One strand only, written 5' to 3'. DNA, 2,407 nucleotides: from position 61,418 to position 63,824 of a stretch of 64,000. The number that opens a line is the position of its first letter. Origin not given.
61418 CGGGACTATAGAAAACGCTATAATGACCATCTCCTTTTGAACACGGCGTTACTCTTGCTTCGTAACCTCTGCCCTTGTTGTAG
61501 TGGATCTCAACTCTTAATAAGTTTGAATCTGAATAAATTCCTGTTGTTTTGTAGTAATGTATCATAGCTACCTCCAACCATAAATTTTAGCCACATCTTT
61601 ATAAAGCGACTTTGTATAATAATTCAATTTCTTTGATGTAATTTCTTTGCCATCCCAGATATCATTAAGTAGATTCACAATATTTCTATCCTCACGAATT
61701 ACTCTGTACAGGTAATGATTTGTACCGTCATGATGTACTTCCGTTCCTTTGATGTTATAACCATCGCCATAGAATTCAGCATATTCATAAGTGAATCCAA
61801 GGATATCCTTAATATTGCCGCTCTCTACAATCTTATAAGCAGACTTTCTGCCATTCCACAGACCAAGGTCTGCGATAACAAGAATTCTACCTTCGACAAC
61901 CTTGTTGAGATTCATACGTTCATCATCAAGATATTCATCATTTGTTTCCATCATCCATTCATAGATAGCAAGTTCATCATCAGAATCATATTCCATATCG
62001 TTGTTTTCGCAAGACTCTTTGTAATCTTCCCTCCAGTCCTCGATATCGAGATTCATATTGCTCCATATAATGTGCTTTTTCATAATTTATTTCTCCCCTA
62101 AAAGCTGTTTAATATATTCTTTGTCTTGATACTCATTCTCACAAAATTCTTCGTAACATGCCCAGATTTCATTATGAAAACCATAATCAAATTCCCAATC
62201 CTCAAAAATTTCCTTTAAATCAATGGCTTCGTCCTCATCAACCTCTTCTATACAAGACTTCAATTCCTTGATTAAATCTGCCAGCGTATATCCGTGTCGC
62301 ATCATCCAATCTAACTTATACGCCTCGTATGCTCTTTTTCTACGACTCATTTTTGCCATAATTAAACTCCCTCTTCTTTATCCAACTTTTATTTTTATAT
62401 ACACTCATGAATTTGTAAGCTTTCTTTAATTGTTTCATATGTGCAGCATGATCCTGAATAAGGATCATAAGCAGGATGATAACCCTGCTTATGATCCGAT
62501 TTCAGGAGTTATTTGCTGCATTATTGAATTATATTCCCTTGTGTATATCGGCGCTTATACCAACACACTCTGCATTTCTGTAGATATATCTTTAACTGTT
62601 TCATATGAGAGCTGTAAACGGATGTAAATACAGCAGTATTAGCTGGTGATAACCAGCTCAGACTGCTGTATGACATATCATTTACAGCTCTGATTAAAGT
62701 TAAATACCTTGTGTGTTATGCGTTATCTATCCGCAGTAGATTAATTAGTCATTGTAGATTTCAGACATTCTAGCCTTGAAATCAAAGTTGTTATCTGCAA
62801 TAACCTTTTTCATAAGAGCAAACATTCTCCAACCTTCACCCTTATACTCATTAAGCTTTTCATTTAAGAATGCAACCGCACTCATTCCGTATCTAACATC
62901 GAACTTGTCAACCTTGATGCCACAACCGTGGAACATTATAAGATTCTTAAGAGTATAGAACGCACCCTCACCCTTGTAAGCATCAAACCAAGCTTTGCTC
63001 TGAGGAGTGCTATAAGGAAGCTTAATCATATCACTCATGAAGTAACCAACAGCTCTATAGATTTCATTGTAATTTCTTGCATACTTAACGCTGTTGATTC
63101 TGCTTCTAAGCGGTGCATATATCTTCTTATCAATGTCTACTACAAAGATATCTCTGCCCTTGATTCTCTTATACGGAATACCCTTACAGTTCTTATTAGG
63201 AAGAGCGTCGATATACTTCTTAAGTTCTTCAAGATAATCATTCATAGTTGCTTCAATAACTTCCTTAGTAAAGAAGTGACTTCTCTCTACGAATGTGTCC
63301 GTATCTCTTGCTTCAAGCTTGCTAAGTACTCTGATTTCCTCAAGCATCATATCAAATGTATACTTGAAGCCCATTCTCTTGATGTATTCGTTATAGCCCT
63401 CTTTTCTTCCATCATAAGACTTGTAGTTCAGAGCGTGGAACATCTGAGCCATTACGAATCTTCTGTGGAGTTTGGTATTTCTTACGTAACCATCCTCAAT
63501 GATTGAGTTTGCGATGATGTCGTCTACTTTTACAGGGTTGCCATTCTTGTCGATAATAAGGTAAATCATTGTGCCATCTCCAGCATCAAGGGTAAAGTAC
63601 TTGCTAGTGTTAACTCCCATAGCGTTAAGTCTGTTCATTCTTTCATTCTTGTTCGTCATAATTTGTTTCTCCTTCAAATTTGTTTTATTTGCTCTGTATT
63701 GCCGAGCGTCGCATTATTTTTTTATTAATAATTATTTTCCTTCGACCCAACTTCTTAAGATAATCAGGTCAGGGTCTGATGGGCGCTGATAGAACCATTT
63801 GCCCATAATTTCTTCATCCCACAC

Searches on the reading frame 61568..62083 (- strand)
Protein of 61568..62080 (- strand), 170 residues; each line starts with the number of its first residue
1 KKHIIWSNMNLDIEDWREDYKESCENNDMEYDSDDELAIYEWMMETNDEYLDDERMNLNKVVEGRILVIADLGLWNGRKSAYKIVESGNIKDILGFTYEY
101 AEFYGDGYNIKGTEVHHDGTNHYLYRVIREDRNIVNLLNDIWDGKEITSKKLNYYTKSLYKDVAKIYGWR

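Call 53: find_encoding_contigs(protein=window:61568-62080:-, flank=10000, max_places=8)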
Protein window:61568-62080:- (170 aa): no gene with exactly this product is on record in the collection.

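Call 54: find_encoding_contigs(protein=window:61571-62083:-, flank=10000, max_places=8)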
Protein window:61571-62083:- (171 aa): 24 contigs read that carry it; 2 places shown.
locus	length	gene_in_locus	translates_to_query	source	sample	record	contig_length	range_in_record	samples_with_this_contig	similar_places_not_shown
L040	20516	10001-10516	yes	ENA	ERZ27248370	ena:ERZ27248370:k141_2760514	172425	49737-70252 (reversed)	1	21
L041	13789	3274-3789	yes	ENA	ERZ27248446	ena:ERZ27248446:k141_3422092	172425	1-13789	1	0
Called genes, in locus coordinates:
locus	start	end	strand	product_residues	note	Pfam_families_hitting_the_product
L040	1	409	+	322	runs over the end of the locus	PF05343:Peptidase_M42 (faint)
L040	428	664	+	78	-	-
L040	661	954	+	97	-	-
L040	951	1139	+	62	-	-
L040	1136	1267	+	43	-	-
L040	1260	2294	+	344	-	-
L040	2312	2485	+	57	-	-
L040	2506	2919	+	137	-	PF24692:DUF7659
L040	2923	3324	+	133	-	-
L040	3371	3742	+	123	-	-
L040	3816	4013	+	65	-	-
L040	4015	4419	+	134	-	-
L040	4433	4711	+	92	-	-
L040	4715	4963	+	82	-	-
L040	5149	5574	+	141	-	-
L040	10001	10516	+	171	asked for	-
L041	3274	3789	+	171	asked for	-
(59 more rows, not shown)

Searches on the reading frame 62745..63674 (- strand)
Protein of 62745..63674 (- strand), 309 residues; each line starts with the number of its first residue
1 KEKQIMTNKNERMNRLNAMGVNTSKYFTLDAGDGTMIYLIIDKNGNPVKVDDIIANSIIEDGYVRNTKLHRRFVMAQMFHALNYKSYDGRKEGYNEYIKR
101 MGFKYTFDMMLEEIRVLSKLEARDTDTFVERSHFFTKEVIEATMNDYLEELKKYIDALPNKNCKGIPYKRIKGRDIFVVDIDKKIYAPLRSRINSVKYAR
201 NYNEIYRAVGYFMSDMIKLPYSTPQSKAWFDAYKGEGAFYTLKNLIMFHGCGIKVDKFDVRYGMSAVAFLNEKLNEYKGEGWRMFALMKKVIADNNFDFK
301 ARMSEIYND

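Call 15: search_protein_families(library=phrogs, proteins=[window:62745-63674:-], max_evalue=0.00001)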
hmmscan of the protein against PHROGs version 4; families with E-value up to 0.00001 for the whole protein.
window:62745-63674:- (309 aa): 0 families

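Call 52: find_encoding_contigs(protein=window:62745-63674:-, flank=10000, max_places=8)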
Protein window:62745-63674:- (309 aa): no gene with exactly this product is on record in the collection.
